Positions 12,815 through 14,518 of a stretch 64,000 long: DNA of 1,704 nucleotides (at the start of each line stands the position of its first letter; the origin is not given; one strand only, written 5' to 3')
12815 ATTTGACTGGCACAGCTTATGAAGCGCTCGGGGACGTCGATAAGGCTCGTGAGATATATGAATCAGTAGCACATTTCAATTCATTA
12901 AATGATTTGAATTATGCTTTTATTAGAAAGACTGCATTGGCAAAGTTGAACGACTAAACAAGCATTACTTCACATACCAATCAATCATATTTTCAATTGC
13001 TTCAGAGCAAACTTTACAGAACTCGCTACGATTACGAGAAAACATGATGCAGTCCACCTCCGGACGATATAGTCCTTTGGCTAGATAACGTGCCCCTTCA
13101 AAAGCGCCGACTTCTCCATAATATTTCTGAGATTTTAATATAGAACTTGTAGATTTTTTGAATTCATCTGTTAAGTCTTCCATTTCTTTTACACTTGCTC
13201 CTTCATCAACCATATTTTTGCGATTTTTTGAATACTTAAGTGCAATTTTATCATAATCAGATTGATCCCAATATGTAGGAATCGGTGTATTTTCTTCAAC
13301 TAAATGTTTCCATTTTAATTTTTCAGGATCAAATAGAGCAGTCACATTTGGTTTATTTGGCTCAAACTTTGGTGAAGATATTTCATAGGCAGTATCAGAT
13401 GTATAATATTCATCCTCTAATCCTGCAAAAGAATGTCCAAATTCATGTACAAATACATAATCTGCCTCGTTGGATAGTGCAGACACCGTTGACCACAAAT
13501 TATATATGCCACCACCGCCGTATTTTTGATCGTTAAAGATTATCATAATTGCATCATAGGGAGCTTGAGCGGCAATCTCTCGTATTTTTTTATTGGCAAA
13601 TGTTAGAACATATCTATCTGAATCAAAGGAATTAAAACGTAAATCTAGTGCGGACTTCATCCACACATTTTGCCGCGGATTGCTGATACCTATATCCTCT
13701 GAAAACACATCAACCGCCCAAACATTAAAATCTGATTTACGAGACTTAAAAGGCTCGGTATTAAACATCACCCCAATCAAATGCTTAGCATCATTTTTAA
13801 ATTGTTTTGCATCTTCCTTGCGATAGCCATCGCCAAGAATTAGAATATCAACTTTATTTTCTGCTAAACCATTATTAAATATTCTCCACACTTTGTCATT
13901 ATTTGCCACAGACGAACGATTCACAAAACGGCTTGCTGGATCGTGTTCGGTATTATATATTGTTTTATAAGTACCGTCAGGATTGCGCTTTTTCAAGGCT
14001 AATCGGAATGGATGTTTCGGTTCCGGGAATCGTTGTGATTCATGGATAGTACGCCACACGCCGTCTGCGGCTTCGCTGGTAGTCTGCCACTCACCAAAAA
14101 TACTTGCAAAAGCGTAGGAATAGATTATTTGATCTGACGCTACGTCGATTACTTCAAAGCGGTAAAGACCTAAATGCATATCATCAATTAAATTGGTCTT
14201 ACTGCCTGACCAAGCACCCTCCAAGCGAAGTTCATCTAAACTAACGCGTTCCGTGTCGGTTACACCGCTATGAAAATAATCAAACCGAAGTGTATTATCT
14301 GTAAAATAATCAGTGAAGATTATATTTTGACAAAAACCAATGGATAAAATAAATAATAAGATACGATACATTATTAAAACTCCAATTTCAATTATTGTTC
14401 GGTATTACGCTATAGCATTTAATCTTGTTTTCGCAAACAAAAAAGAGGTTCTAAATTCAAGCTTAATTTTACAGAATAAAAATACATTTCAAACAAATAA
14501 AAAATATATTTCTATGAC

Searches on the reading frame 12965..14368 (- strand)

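Call 90: search_protein_families(library=pfam, proteins=[window:12965-14368:-], max_evalue=0.00001)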
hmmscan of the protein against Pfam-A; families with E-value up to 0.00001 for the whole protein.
window:12965-14368:- (467 aa): 2 families
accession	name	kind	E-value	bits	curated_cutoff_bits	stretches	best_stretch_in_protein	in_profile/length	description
PF09471.16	Peptidase_M64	-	8.1e-100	334.3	26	1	167-462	7-302/302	IgA Peptidase M64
PF16217.10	M64_N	-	4.6e-32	110.6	27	1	18-136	2-119/122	Peptidase M64 N-terminus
